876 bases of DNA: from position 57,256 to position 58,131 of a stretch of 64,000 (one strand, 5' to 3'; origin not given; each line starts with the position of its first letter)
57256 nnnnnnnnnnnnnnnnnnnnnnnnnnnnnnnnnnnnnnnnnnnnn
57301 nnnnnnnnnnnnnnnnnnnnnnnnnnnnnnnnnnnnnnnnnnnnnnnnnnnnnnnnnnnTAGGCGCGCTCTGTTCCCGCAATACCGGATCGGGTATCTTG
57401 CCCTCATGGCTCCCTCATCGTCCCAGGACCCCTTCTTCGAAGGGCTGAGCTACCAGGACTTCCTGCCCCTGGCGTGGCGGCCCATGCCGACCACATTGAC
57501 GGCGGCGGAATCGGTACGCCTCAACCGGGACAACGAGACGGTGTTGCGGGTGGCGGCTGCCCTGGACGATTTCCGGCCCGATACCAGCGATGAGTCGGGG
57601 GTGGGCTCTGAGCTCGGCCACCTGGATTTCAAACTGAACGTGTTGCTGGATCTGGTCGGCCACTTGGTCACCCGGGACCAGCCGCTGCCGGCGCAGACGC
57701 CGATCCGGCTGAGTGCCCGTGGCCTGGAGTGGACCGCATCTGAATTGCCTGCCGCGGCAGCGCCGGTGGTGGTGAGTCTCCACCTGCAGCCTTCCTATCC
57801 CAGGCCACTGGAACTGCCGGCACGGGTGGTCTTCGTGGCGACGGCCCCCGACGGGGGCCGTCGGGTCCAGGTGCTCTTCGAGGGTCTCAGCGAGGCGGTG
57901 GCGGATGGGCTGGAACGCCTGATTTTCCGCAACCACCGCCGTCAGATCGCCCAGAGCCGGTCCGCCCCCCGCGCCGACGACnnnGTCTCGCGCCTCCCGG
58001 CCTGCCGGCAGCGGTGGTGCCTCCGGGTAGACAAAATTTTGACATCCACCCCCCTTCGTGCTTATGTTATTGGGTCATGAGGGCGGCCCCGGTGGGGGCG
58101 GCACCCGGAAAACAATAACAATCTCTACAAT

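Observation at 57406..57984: Extra uncharacterised gene inserted between fliT and fleQ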

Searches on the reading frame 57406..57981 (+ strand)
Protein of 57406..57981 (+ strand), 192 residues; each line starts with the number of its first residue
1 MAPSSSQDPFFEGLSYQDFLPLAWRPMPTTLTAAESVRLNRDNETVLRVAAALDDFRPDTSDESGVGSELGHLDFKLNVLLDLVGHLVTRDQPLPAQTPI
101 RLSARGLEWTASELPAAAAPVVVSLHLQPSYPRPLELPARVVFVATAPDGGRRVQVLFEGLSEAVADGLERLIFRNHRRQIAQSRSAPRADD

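Call 3: search_protein_families(library=pfam, proteins=[window:57406-57981:+], max_evalue=1)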
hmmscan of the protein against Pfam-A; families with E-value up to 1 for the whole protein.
window:57406-57981:+ (192 aa): 4 families
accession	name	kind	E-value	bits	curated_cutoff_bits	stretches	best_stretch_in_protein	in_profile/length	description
PF16823.10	tPilZ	-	4.1e-24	85.7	25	1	47-185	1-135/136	Atypical PilZ domain, cyclic di-GMP receptor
PF07238.19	PilZ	-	0.0001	23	22.5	1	86-175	15-102/102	PilZ domain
PF21589.2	AP5B1_barrel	-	0.016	15.7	21.9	1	117-150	30-61/71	AP-5 complex subunit beta-1, beta-barrel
PF20093.5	DUF6484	-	0.13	13.4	27.6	0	134-160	21-49/61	Domain of unknown function (DUF6484)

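Call 4: search_protein_families(library=ncbifam, proteins=[window:57406-57981:+], max_evalue=1)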
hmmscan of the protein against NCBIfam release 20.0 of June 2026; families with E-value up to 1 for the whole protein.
window:57406-57981:+ (192 aa): 0 families

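Call 5: search_solved_structures(query=window:57406-57981:+, max_evalue=10, show_alignments=3)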
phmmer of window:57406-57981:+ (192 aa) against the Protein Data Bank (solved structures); distinct sequences matched with E-value up to 10: 2.
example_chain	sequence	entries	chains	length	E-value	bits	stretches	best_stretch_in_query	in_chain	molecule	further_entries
3ph1_A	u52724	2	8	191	5.4e-13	52.3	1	40-185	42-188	Putative uncharacterized protein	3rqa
9htz_A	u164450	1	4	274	0.072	16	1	94-153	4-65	Phosphatase PAP2 family protein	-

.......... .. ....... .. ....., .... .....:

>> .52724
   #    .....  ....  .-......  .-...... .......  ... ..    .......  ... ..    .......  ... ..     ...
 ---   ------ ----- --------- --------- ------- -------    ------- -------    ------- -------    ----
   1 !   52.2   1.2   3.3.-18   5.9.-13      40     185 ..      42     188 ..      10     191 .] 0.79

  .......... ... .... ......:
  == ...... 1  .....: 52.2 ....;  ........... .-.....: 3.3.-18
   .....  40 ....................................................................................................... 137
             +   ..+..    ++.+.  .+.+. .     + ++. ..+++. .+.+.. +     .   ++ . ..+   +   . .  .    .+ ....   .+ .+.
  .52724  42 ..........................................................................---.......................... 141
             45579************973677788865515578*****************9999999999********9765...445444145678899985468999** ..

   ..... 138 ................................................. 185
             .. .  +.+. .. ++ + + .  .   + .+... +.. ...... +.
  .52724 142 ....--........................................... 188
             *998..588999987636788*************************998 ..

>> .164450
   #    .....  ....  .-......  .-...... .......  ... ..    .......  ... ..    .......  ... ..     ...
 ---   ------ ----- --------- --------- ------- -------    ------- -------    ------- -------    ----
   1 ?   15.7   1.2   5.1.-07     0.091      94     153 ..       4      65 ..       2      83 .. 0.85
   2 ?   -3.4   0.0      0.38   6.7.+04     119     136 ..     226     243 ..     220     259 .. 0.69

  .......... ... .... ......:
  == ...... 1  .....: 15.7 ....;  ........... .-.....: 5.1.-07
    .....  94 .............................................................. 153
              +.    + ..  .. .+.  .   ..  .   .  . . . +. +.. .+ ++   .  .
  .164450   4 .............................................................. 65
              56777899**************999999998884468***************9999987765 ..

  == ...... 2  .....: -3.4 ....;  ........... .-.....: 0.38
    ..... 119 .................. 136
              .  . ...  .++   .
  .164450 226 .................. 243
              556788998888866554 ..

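Call 6: find_homologous_proteins(query=window:57406-57981:+)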
Query window:57406-57981:+ (192 aa): 48 proteins with E <= 0.001 among 1730 candidates.
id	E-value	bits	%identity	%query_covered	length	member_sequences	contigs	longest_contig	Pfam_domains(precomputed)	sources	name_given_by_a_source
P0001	8.4e-120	415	100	100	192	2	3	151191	PF16823.10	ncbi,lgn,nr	ncbi:MAG: hypothetical protein B7Z66_05315 [Chromatiales bacterium 21-64-14]|nr:MAG: hypothetical pr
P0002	7.1e-89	314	77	100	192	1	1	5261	PF07238.20,PF16823.10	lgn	-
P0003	9.3e-66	239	64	97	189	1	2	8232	PF07238.20,PF16823.10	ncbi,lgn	-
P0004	1.8e-64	235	63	97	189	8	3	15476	PF07238.20,PF16823.10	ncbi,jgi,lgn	jgi:hypothetical protein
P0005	4.2e-62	227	61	96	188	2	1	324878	PF07238.20,PF16823.10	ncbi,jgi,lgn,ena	-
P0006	6.3e-55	204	54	96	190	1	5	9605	PF16823.10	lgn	-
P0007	9.4e-42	161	48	96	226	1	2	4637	PF16823.10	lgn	-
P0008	2.6e-35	140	40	95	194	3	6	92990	PF16823.10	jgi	jgi:hypothetical protein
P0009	4.8e-34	136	43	91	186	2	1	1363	PF16823.10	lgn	-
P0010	1.3e-33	134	39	92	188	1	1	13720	PF16823.10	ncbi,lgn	-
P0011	1.3e-33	134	43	90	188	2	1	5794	PF16823.10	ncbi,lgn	-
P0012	1.5e-33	134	38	89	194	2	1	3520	PF16823.10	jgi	jgi:hypothetical protein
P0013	1.1e-31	128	41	90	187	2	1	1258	PF16823.10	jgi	jgi:atypical PilZ domain-containing cyclic di-GMP receptor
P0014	7.4e-31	125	39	97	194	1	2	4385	PF16823.10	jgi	jgi:hypothetical protein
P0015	2.5e-30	124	45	94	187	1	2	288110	PF16823.10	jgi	jgi:atypical PilZ domain-containing cyclic di-GMP receptor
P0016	6.0e-29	119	43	96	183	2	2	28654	PF16823.10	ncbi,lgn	ncbi:MAG: PilZ domain-containing protein [Ectothiorhodospira sp.]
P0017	9.7e-29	118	41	91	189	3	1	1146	PF16823.10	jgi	jgi:hypothetical protein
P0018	3.1e-28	117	43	93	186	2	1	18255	PF16823.10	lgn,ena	-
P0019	7.1e-28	116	40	96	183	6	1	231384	PF16823.10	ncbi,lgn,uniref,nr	ncbi:PilZ domain-containing protein [Ectothiorhodospira mobilis]|uniref:PilZ domain-containing prote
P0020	1.2e-27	115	40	91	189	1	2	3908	PF16823.10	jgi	jgi:hypothetical protein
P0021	1.2e-27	115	39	88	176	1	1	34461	PF16823.10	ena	-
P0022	3.7e-27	113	40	92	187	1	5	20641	PF16823.10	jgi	jgi:hypothetical protein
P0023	1.7e-26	111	39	94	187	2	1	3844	PF16823.10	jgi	jgi:hypothetical protein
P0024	2.0e-26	111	41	94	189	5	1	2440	PF16823.10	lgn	-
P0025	4.2e-25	107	41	90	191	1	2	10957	PF16823.10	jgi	jgi:hypothetical protein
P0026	3.3e-24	104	38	94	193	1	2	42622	PF16823.10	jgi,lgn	jgi:hypothetical protein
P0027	4.2e-24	103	40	89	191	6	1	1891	PF16823.10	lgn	-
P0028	5.2e-24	103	42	80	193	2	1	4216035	PF16823.10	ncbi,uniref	ncbi:PilZ domain-containing protein [Luteibacter sp. Lutesp34]|uniref:PilZ domain-containing protein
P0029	8.7e-24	102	38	92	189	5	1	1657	PF16823.10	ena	-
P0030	2.7e-23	101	38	92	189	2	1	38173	PF16823.10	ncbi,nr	ncbi:MAG: PilZ domain-containing protein [Candidatus Competibacteraceae bacterium]|nr:PilZ domain-co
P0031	3.0e-23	100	43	79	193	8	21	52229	PF16823.10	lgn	-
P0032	8.8e-23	99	43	83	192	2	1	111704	PF16823.10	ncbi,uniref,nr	ncbi:MAG: hypothetical protein GAK28_03280 [Luteibacter sp.]|uniref:PilZ domain-containing protein n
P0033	1.1e-22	99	42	84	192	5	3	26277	PF16823.10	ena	-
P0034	1.2e-22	98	41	82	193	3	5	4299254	PF16823.10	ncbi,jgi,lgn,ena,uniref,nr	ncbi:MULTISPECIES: PilZ domain-containing protein [Luteibacter]|uniref:PilZ domain-containing protei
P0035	1.4e-22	98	43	79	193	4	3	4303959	PF16823.10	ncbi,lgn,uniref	ncbi:hypothetical protein QFZ41_000962 [Luteibacter sp. W1I16]|uniref:PilZ domain-containing protein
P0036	1.4e-22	98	41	80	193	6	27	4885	PF16823.10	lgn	-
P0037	1.9e-22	98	41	80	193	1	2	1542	PF16823.10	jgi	-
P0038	2.0e-22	98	37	92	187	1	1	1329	PF16823.10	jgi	jgi:hypothetical protein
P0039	3.0e-22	97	37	94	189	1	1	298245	PF16823.10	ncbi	-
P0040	7.3e-22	96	39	80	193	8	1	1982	PF16823.10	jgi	jgi:hypothetical protein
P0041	1.2e-21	95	41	80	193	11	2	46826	PF16823.10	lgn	-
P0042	2.1e-21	94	39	82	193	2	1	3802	PF16823.10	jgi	jgi:hypothetical protein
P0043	2.4e-21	94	41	79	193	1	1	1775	PF16823.10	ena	-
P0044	4.0e-21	94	41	82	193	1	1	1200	PF16823.10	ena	-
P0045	5.3e-21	93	35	95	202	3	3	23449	PF16823.10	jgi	jgi:hypothetical protein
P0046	9.0e-21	92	38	92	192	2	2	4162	PF16823.10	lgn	-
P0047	1.0e-20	92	41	82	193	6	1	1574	PF16823.10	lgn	-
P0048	9.0e-19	86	36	90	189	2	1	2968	PF16823.10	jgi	jgi:hypothetical protein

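Call 18: find_related_loci(query=A2, collection=genome_contigs, flank=6000)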
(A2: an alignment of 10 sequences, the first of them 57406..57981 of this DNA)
Query A2 (192 aa) in genome_contigs; peptide patterns used: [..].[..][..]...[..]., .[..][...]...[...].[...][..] (x = any residue, [..] = any of these).
252 stretches matched a pattern; 153 encode a relative of the query (tblastn E <= 1e-3); the best 80 are kept; 80 distinct loci.
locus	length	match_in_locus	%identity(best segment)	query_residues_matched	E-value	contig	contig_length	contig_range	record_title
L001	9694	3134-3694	64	4-192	7e-70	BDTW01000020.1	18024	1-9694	Bacterium BMS3Bbin13 DNA, contig: NODE_48, whole genome shotgun sequence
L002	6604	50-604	65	6-192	9e-70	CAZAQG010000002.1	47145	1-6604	MAG TPA_asm: uncultured Chromatiales bacterium isolate SRP128015_co4_81 genome assembly, contig: NODE_149_length_47145_c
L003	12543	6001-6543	61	8-191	1e-66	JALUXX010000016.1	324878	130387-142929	MAG: Gammaproteobacteria bacterium isolate 131-447_metabat2_scaf2bin.039 131-447_scaffold_15_c1, whole genome shotgun se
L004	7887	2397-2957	46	5-192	2e-44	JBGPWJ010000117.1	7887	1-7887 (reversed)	MAG: Gammaproteobacteria bacterium isolate OBJ1_062018_090_67 k141_202789_length_7887_cov_16.1876, whole genome shotgun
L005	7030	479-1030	46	4-185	3e-40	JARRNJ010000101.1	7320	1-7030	MAG: Gammaproteobacteria bacterium isolate Spart_121_MAG scaffold_7396, whole genome shotgun sequence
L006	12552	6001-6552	46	8-192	1e-39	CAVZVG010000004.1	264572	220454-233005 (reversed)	MAG: uncultured Gammaproteobacteria bacterium isolate MFD02416.bin.1.7 genome assembly, contig: contig_32517, whole geno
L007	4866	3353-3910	40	4-188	7e-38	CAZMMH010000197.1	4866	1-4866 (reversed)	MAG TPA_asm: uncultured Gammaproteobacteria bacterium isolate SRP214966_co3_106 genome assembly, contig: NODE_35458_leng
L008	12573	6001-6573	42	1-192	2e-37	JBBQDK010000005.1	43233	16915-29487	MAG: Gammaproteobacteria bacterium isolate Co_metawrap_1177 Cmw_1177_k141_23965773_length_43233_cov_8.0000, whole genome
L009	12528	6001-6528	42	10-185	4e-37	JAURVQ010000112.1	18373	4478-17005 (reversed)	MAG: Gammaproteobacteria bacterium isolate E1_concoct.bin.78 E1_k141_142181, whole genome shotgun sequence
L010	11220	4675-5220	39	7-185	6e-36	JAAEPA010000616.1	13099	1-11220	MAG: Gammaproteobacteria bacterium isolate Cca_21 CcaG_CONTIG2600819, whole genome shotgun sequence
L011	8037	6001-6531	43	12-187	9e-36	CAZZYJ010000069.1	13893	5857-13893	MAG: uncultured Steroidobacteraceae bacterium isolate Brown_X.bin.4 genome assembly, contig: NODE_597_length_13893_cov_6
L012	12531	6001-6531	44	12-187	9e-36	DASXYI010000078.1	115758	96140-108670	MAG TPA_asm: Steroidobacteraceae bacterium isolate SMAG_U4820 k141_3807850, whole genome shotgun sequence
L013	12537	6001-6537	40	9-187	3e-35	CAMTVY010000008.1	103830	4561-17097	MAG: uncultured Gammaproteobacteria bacterium isolate G04_MAG_00022 genome assembly, contig: G04_MAG_00022_000000000002,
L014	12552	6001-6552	40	8-188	2e-35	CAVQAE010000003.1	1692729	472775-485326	MAG: uncultured Gammaproteobacteria bacterium isolate MFD09286.bin.1.248 genome assembly, contig: contig_24210, whole ge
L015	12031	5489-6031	35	4-185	1e-34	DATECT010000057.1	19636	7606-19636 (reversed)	MAG TPA_asm: Gammaproteobacteria bacterium isolate SMAG_U8279 k141_1492798, whole genome shotgun sequence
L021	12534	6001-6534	42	12-188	4e-33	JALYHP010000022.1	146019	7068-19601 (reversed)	MAG: Pseudomonadota bacterium isolate HIE bin2 SD1475-77_k127_1084343, whole genome shotgun sequence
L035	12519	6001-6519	37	16-188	1e-31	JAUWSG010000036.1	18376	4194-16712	MAG: Gammaproteobacteria bacterium isolate CSMAG_2548 CSMAG_2548_k127_101256_length_18376_cov_115.9135, whole genome sho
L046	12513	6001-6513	34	16-185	1e-30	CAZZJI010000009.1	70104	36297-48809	MAG TPA_asm: uncultured Gammaproteobacteria bacterium isolate SRP128015_co1_131 genome assembly, contig: NODE_202_length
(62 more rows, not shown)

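Call 22: predict_structure(alignment_id=A1)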
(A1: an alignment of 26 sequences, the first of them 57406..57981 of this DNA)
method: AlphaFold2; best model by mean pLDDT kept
length: 192 residues; sequences in the alignment: 26
mean_pLDDT: 85.1   pTM: 0.77
mean pLDDT of the five models: 85.1, 83.1, 83.1, 81.8, 81.1
residues with pLDDT >= 90: 104; 70-90: 57; 50-70: 25; < 50: 6
segments of 3 or more residues with pLDDT < 50: 60-63
pLDDT, mean of each block of 10 residues (from residue 1): 73 91 92 95 94 72 54 71 65 87 96 92 92 93 90 95 97 92 82 58
secondary structure, 60 per line:
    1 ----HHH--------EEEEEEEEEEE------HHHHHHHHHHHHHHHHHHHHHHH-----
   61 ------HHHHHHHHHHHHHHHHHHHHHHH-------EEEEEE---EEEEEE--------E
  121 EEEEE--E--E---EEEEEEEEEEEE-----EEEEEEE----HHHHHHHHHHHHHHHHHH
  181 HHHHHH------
elements in order: E16-26 H33-55 H67-89 E97-102 E106-111 E120-125 E135-146 E152-158 H163-186

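Call 27: fold_search(model_id=the predicted structure, library=pdb)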
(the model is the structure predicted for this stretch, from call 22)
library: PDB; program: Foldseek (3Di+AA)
matches with E <= 10: 737; with E <= 0.001: 9
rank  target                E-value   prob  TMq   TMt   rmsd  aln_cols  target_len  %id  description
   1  3rqa_A                7.5e-11  1.00  0.68  0.74   3.9       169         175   27  The Crystal Structure of a Pathogenic Protein from the Xanthomonas campestris Reveals a New Tetrameric PilZ Domain Sel (released 2012-03-14)
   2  3ph1_A                1.1e-10  1.00  0.69  0.74   3.5       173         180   28  The Crystal Structure of a Pathogenic Protein from the Xanthomonas campestris Reveals a New Tetrameric PilZ Domain Sel (released 2011-04-13)
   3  3ph1_D                4.5e-10  1.00  0.67  0.71   3.9       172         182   26  The Crystal Structure of a Pathogenic Protein from the Xanthomonas campestris Reveals a New Tetrameric PilZ Domain Sel (released 2011-04-13)
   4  3rqa_C                8.6e-10  1.00  0.66  0.71   4.1       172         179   26  The Crystal Structure of a Pathogenic Protein from the Xanthomonas campestris Reveals a New Tetrameric PilZ Domain Sel (released 2012-03-14)
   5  3ph1_C                1.0e-09  1.00  0.69  0.71   3.8       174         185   28  The Crystal Structure of a Pathogenic Protein from the Xanthomonas campestris Reveals a New Tetrameric PilZ Domain Sel (released 2011-04-13)
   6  3ph1_B                1.3e-09  1.00  0.65  0.73   3.8       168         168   26  The Crystal Structure of a Pathogenic Protein from the Xanthomonas campestris Reveals a New Tetrameric PilZ Domain Sel (released 2011-04-13)
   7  3rqa_D                3.3e-09  1.00  0.66  0.74   3.4       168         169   25  The Crystal Structure of a Pathogenic Protein from the Xanthomonas campestris Reveals a New Tetrameric PilZ Domain Sel (released 2012-03-14)
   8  5vx6_B                3.5e-04  1.00  0.38  0.36   2.7        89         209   17  Structure of Bacillus subtilis Inhibitor of motility (MotI/DgrA) (released 2017-11-22)
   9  5y6g                  9.3e-04  1.00  0.38  0.53   4.1       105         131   14  PilZ domain with c-di-GMP of YcgR from Escherichia coli (released 2018-07-18)
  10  5vx6_A                1.4e-03  1.00  0.36  0.34   3.1        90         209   17  Structure of Bacillus subtilis Inhibitor of motility (MotI/DgrA) (released 2017-11-22)
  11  5y6f                  3.7e-03  1.00  0.38  0.32   3.0        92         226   17  Crystal structure of YcgR in complex with c-di-GMP from Escherichia coli (released 2018-07-18)
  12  4xrn_B                5.3e-03  1.00  0.31  0.53   3.8        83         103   24  Pilz domain with c-di-gmp of a protein from Pseudomonas aeruginosa (released 2016-02-03)
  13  2gjg                  5.9e-03  1.00  0.38  0.30   3.7       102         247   10  CRYSTAL STRUCTURE OF A PILZ-CONTAINING PROTEIN (PP4397) FROM PSEUDOMONAS PUTIDA KT2440 AT 2.25 A RESOLUTION (released 2006-04-25)
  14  4p00_A                6.3e-03  1.00  0.34  0.10   4.0        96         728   17  Bacterial Cellulose Synthase in complex with cyclic-di-GMP and UDP (released 2014-04-09)
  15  2rde_A                8.9e-03  1.00  0.31  0.27   3.9        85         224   10  Crystal structure of VCA0042 complexed with c-di-GMP (released 2007-10-30)
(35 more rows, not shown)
